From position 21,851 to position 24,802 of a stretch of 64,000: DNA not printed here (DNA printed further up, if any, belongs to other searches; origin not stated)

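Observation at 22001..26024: A processive GT2 synthase followed by a GT-C::GH8 fusion gene: candidate two-gene cellulose-synthase-like exopolysaccharide machine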

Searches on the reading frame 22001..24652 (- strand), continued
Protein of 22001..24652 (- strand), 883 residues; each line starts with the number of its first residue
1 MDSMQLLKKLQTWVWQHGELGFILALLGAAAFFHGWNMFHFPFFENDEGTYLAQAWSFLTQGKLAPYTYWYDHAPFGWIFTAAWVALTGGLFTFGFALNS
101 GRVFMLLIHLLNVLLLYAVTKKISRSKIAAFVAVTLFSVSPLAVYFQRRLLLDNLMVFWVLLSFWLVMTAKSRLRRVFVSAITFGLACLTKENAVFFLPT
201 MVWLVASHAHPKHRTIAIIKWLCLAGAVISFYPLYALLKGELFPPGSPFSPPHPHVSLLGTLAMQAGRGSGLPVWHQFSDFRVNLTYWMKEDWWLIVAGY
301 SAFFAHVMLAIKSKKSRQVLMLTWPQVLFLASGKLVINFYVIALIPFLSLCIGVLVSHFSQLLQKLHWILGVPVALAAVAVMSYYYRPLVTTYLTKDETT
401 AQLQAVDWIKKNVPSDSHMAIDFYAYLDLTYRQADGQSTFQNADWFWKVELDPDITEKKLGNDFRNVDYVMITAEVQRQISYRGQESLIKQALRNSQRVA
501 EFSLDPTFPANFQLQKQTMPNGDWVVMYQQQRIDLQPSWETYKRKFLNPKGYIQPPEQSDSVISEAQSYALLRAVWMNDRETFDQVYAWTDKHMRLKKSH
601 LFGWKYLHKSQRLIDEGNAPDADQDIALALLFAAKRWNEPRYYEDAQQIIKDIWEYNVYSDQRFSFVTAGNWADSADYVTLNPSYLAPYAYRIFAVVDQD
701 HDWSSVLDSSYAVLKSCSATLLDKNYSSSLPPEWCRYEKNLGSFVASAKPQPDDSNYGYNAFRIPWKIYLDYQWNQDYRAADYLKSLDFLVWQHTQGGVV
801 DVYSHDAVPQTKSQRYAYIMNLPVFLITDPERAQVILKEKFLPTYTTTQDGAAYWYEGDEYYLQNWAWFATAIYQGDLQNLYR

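Call 16: find_related_loci(query=A1, collection=genome_contigs, flank=6000)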
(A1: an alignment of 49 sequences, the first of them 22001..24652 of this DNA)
Query A1 (883 aa) in genome_contigs; peptide patterns used: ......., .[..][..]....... (x = any residue, [..] = any of these).
600 stretches matched a pattern (row limit reached: there are more); 597 encode a relative of the query (tblastn E <= 1e-3); the best 80 are kept; 80 distinct loci.
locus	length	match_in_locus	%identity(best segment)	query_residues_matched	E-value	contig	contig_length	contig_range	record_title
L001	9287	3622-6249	62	7-880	0e+0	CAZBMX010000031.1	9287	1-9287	MAG TPA_asm: uncultured Pseudomonadales bacterium isolate SRP192515_co1_124 genome assembly, contig: NODE_7482_length_92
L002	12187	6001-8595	43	16-881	0e+0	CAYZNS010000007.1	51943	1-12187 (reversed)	MAG TPA_asm: uncultured Candidatus Saccharibacteria bacterium isolate binchicken_co21_230 genome assembly, contig: NODE_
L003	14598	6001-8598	41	19-880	0e+0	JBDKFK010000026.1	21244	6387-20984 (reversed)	MAG: Candidatus Parcubacteria bacterium isolate farmington_2019_sw_WHONDRS-S19S_0053_A_bin.38 scaffold_0000679, whole ge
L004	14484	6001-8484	43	34-882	0e+0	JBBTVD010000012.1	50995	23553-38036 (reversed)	MAG: Patescibacteria group bacterium isolate H14-bin010_1 H14_bin010_1_000000000012, whole genome shotgun sequence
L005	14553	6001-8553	42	19-883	0e+0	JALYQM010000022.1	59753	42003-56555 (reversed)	MAG: bacterium isolate MDV bin63 SD1454-56_k127_1334330, whole genome shotgun sequence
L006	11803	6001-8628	42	5-883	0e+0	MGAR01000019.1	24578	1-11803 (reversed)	MAG: Candidatus Roizmanbacteria bacterium RIFCSPLOWO2_01_FULL_41_22 rifcsplowo2_01_scaffold_3328, whole genome shotgun s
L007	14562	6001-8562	41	19-882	0e+0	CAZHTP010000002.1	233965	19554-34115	MAG TPA_asm: uncultured Gammaproteobacteria bacterium isolate SRP192515_co2_50 genome assembly, contig: NODE_20_length_2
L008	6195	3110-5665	40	34-882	0e+0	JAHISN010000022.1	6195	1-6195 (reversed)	MAG: Patescibacteria group bacterium isolate MM_PC_MetaG.mb.174 MM_PC_MetaG.mb.174_k141_552770, whole genome shotgun seq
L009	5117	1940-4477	41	34-882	0e+0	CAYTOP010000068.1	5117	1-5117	MAG TPA_asm: uncultured Gammaproteobacteria bacterium isolate SRP050083_co1_427 genome assembly, contig: NODE_9997_lengt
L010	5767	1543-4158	39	8-882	0e+0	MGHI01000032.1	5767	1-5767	MAG: Candidatus Woesebacteria bacterium RIFCSPLOWO2_01_FULL_39_61 rifcsplowo2_01_scaffold_41344, whole genome shotgun se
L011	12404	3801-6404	38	3-881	0e+0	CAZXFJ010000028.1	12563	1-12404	MAG TPA_asm: uncultured Gammaproteobacteria bacterium isolate SRP292972_co1_15 genome assembly, contig: NODE_2109_length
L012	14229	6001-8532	38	34-882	0e+0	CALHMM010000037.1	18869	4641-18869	MAG: Candidatus Pacebacteria bacterium isolate R4_Bin_Bin_21_sub_1 genome assembly, contig: c_000005131990, whole genome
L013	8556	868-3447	39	23-883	0e+0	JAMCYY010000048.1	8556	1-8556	MAG: Patescibacteria group bacterium isolate FK_Sedi_B_Bin.329 NODE_35629_length_8556_cov_3.30217, whole genome shotgun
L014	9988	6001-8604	41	3-882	0e+0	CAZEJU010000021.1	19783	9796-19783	MAG TPA_asm: uncultured Gammaproteobacteria bacterium isolate binchicken_co105_439 genome assembly, contig: NODE_3413_le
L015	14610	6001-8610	38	16-883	3e-180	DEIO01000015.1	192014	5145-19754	MAG TPA_asm: Patescibacteria group bacterium UBA2772 UBA2772_contig_6362, whole genome shotgun sequence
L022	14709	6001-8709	34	5-883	2e-151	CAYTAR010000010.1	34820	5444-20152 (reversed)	MAG TPA_asm: uncultured Candidatus Saccharibacteria bacterium isolate SRP319275_co5_193 genome assembly, contig: NODE_46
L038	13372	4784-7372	35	20-883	5e-161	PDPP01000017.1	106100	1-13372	MAG: Candidatus Moraniibacteriota bacterium isolate DOLZORAL124_35_17 DolZOral124_scaffold_123, whole genome shotgun seq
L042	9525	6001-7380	38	37-505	1e-103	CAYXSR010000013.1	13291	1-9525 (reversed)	MAG TPA_asm: uncultured Pseudomonadales bacterium isolate SRP323688_co1_112 genome assembly, contig: NODE_7229_length_13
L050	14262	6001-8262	36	8-764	3e-127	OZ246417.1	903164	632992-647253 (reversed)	MAG: uncultured Candidatus Saccharibacteria bacterium isolate binchicken_co179_116 genome assembly, chromosome: 1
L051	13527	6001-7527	38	2-505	3e-96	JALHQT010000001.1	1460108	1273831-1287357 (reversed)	MAG: Anaerolineae bacterium isolate maxbin.031 c_000000000006, whole genome shotgun sequence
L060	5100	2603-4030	32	36-537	2e-63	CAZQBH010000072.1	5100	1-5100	MAG TPA_asm: uncultured Pseudomonadales bacterium isolate SRP170004_co1_119 genome assembly, contig: NODE_26864_length_5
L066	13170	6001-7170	37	37-424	3e-57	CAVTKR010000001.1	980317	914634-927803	MAG: uncultured Solirubrobacteraceae bacterium isolate MFD06714.bin.3.19 genome assembly, contig: contig_11069, whole ge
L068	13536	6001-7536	28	4-517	2e-56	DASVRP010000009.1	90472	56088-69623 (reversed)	MAG TPA_asm: Candidatus Saccharimonadales bacterium isolate SMAG_U3239 k141_221219, whole genome shotgun sequence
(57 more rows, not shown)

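Call 27: search_protein_families(library=pfam, proteins=[L002:3869-4612:+, L051:3288-4697:+, L060:16-1419:+, L038:1337-2665:+, L038:832-1317:+, L068:8183-10762:-, L022:8719-9996:-, L066:3073-4254:-, L050:10443-11774:+, L042:814-2301:+], max_evalue=0.001)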
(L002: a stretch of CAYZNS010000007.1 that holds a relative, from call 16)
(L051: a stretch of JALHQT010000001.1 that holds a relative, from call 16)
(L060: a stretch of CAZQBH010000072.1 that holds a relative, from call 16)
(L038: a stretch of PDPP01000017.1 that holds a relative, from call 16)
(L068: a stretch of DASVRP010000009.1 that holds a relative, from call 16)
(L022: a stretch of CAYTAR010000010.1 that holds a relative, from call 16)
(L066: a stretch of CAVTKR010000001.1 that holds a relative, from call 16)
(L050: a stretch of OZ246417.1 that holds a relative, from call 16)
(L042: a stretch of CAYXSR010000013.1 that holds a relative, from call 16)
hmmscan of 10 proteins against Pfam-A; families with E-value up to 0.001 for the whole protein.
L002:3869-4612:+ (248 aa): 2 families
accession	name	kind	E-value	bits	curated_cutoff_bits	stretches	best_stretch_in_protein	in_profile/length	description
PF00535.33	Glycos_transf_2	-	4.4e-30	105.2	23.3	1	8-178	1-166/168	Glycosyl transferase family 2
PF13641.12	Glyco_tranf_2_3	-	0.00013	22.5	27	1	7-109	3-107/230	Glycosyltransferase like family 2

L051:3288-4697:+ (470 aa): 4 families
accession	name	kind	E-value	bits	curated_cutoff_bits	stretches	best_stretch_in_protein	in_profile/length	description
PF00535.33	Glycos_transf_2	-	2.5e-30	106.1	23.3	1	168-330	2-164/168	Glycosyl transferase family 2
PF16697.10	Yop-YscD_cpl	-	3.1e-14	53.4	33.2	1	16-102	9-92/94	Inner membrane component of T3SS, cytoplasmic domain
PF00498.31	FHA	-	1.2e-13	51.7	20.7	1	26-94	1-67/67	FHA domain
PF13641.12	Glyco_tranf_2_3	-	1.8e-08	35.1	27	1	166-364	3-205/230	Glycosyltransferase like family 2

L060:16-1419:+ (468 aa): 0 families

L038:1337-2665:+ (442 aa): 11 families
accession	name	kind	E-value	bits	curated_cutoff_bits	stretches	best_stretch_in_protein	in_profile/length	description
PF01593.30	Amino_oxidase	-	6.6e-31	108.5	19.8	1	17-415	2-421/443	Flavin containing amine oxidoreductase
PF01266.30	DAO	-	3.2e-13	50.4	27.9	1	9-42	2-35/353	FAD dependent oxidoreductase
PF13450.12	NAD_binding_8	-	4.1e-12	46.6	21.9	1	11-74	1-66/68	NAD(P)-binding Rossmann-like domain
PF00070.33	Pyr_redox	-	7.9e-07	29.9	22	1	9-41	2-34/82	Pyridine nucleotide-disulphide oxidoreductase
PF07992.20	Pyr_redox_2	-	1e-06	28.8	26.1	1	3-41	139-177/291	Pyridine nucleotide-disulphide oxidoreductase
PF12831.13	FAD_oxidored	-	2.5e-06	27.5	27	1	9-53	2-46/416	FAD dependent oxidoreductase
PF03486.20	HI0933_like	-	1.2e-05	25.3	50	0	8-42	2-36/244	HI0933-like protein Rossmann domain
PF01946.23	Thi4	-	1.9e-05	24.5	26.2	1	2-45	13-57/235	Thi4 family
PF00890.30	FAD_binding_2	-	2.1e-05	24.4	20.4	1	9-46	2-38/414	FAD binding domain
PF01134.28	GIDA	-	3.8e-05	23.4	22.1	1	9-78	2-72/391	Glucose inhibited division protein A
PF13454.12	NAD_binding_9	-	0.00071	20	21.8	0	10-43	1-38/155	FAD-NAD(P)-binding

L038:832-1317:+ (161 aa): 1 family
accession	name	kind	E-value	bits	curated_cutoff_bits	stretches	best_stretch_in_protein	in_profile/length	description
PF04138.20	GtrA_DPMS_TM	-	5.1e-17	62.6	26.1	1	45-158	2-117/117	GtrA/DPMS, transmembrane domain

L068:8183-10762:- (859 aa): 7 families
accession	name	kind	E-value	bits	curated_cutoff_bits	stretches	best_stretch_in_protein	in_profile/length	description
PF09118.17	GO-like_E_set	-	7.5e-22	77.9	25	1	763-858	1-100/100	Galactose oxidase-like, Early set domain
PF02018.23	CBM_4_9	-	4.1e-09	37.3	25.9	1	222-320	4-95/136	Carbohydrate binding domain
PF13964.12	Kelch_6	-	4.7e-09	36.4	25.3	0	450-503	2-47/50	Kelch motif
PF07250.17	Glyoxal_oxid_N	-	6.2e-06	26.1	37.5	1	432-573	50-184/243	Glyoxal oxidase N-terminus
PF07646.21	Kelch_2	-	1.6e-05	25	21.3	0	507-545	2-41/48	Kelch motif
PF13418.12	Kelch_4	-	1.8e-05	25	21.6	0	510-545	6-41/49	Galactose oxidase, central domain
PF24981.1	Beta-prop_ATRN-LZTR1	-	7.3e-05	22.6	50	0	519-740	1-220/289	Attractin/LZTR1 beta-propeller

L022:8719-9996:- (425 aa): 1 family
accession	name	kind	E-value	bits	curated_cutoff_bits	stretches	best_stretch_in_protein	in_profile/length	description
PF01341.22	Glyco_hydro_6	-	2.9e-47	162.4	27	1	156-402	8-299/305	Glycosyl hydrolases family 6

L066:3073-4254:- (393 aa): 0 families

L050:10443-11774:+ (443 aa): 1 family
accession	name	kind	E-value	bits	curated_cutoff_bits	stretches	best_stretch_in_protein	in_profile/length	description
PF00150.24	Cellulase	-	1.9e-29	103.5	23.5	1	238-426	18-197/272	Cellulase (glycosyl hydrolase family 5)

L042:814-2301:+ (495 aa): 1 family
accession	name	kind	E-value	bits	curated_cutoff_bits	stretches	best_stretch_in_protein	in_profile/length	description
PF00150.24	Cellulase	-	8.5e-29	101.3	23.5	1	67-303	1-270/272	Cellulase (glycosyl hydrolase family 5)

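Call 37: find_encoding_contigs(protein=P0001, flank=10000, max_places=3)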
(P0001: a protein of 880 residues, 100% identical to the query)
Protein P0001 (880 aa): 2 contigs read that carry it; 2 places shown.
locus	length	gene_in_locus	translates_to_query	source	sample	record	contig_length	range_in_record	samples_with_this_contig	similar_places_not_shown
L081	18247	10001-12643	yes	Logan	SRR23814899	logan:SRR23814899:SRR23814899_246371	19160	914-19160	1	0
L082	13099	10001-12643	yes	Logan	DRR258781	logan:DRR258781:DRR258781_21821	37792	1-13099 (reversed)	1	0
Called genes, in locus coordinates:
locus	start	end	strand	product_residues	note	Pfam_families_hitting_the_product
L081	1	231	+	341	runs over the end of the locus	PF01933:CofD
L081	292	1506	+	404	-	PF00535:Glycos_transf_2, PF13641:Glyco_tranf_2_3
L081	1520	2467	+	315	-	-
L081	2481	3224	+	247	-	PF03372:Exo_endo_phos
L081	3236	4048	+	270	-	PF04794:YdjC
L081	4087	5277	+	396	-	-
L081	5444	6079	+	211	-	-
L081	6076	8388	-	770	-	-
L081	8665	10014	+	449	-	PF13506:Glyco_transf_21, PF00535:Glycos_transf_2, PF13641:Glyco_tranf_2_3, PF13632:Glyco_trans_2_3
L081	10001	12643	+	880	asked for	PF13231:PMT_2, PF01270:Glyco_hydro_8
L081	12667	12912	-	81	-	PF01679:Pmp3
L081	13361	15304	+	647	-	-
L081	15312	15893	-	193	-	-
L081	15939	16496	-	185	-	-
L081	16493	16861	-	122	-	-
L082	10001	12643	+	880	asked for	PF13231:PMT_2, PF01270:Glyco_hydro_8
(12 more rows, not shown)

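Call 41: search_protein_families(library=ncbifam, proteins=[L002:3869-4612:+], max_evalue=0.001)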
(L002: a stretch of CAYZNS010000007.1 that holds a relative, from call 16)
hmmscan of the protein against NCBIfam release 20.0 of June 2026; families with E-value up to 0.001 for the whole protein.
L002:3869-4612:+ (248 aa): 20 families
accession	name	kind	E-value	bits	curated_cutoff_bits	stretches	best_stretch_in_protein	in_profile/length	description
NF047588.1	GlcsyltransPgfSStrep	equivalog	3.6e-16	59.3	500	1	7-132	3-128/308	glycosyltransferase PgfS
NF007986.1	PRK10714.1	equivalog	4.5e-16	58.7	529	1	8-229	9-220/316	undecaprenyl-phosphate 4-deoxy-4-formamido-L-arabinose transferase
NF047683.1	TeichurnBiosyTuaG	equivalog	1.9e-12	47.4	400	1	5-113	6-111/252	teichuronic acid biosynthesis protein TuaG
TIGR04182.1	glyco_TIGR04182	equivalog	4.3e-12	46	325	1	8-245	3-228/293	S-layer glycoprotein N-glycosyltransferase AglJ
TIGR03937.1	PgaC_IcaA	equivalog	8.4e-11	41.4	422.3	1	4-99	44-136/407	poly-beta-1,6-N-acetyl-D-glucosamine synthase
NF041391.1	DPhHxTase_Halo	equivalog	1.6e-10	40.3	375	1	13-229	3-203/213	dolichyl-phosphate hexose transferase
TIGR03965.1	mycofact_glyco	equivalog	2.4e-09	36.6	280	1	7-118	76-184/467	mycofactocin biosynthesis glycosyltransferase MftF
NF038302.1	EPS_HpsE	equivalog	4.2e-09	35.8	300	1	7-99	3-97/307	hormogonium polysaccharide biosynthesis glycosyltransferase HpsE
NF041875.1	EPS_EpsD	equivalog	9e-09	35.2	370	1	7-111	1-102/325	exopolysaccharide biosynthesis glycosyltransferase EpsD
NF045692.1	OglycostaseCruG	equivalog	1.1e-08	34.5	600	1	8-121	44-160/386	2'-O-glycosyltransferase CruG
TIGR04283.1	glyco_like_mftF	equivalog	2.4e-08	33.8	182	1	7-117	1-100/221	TIGR04283 family arsenosugar biosynthesis glycosyltransferase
NF058614.1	PPMAGASynPpgS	equivalog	8.5e-08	31.9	370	1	9-229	4-217/226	polyprenyl-phospho-N-acetylgalactosaminyl synthase PpgS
NF007482.0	PRK10073.1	equivalog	1.7e-06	27.3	423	1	5-110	6-107/334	glycosyltransferase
NF007453.0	PRK10018.1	equivalog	1.9e-06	27.7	382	1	4-112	5-110/280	colanic acid biosynthesis glycosyltransferase WcaA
NF010496.0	PRK13915.1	equivalog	6.2e-06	25.5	262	1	8-114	34-143/307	glucosyl-3-phosphoglycerate synthase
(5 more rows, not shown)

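Call 42: predict_structure(alignment_id=A1)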
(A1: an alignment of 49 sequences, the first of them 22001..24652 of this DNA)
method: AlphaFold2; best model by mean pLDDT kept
length: 883 residues; sequences in the alignment: 49
mean_pLDDT: 88.3   pTM: 0.73
mean pLDDT of the five models: 88.3, 88.0, 87.7, 87.6, 87.1
residues with pLDDT >= 90: 481; 70-90: 356; 50-70: 46; < 50: 0
segments of 3 or more residues with pLDDT < 50: none
pLDDT, mean of each block of 10 residues (from residue 1): 73 78 85 81 65 84 66 75 89 84 89 95 91 89 77 90 93 86 95 90 92 92 96 87 89 83 78 83 83 91 96 94 90 67 90 92 79 78 82 77 92 95 89 88 91 87 90 84 75 86 78 60 84 90 95 86 95 97 98 96 93 89 98 97 98 97 94 93 96 97 96 96 92 95 91 90 95 95 96 92 95 93 93 87 89 93 94 89 91
secondary structure, 60 per line:
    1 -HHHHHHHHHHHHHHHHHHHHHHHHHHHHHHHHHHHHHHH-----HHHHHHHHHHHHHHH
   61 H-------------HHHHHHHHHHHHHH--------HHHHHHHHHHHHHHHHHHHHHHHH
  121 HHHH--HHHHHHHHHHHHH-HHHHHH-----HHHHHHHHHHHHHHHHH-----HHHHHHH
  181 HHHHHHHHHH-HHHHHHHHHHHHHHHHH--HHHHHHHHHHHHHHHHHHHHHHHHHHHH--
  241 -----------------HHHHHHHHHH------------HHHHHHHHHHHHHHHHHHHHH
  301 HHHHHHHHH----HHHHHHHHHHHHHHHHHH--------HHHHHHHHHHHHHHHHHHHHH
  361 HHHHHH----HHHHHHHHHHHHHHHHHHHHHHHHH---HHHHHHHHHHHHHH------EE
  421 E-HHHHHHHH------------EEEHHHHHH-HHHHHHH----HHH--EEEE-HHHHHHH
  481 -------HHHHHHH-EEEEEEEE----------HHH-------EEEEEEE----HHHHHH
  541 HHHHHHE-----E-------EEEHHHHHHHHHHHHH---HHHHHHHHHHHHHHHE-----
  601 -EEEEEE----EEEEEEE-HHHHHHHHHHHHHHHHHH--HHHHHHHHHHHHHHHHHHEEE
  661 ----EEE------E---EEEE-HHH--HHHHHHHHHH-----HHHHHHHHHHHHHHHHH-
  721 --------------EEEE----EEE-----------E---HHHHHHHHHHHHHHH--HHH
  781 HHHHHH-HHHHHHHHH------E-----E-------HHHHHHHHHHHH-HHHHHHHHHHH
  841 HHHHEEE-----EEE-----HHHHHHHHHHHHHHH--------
elements in order (helices of 4 or more, strands of 3 or more residues): H2-40 H46-61 H75-88 H97-124 H127-139 H141-146 H152-168 H174-190 H192-208 H211-238 H258-267 H280-309 H314-331 H340-366 H371-395 H399-412 E419-421 H423-430 E443-445 H446-451 H453-459 E469-472 H474-480 H488-494 E496-503 E524-530 H535-546 E561-563 H564-576 H580-594 E602-607 E612-618 H620-637 H640-657 E658-660 E665-667 E678-681 H688-697 H703-719 E735-738 E743-745 H761-775 H778-786 H788-796 H817-828 H830-844 E845-847 E853-855 H861-875
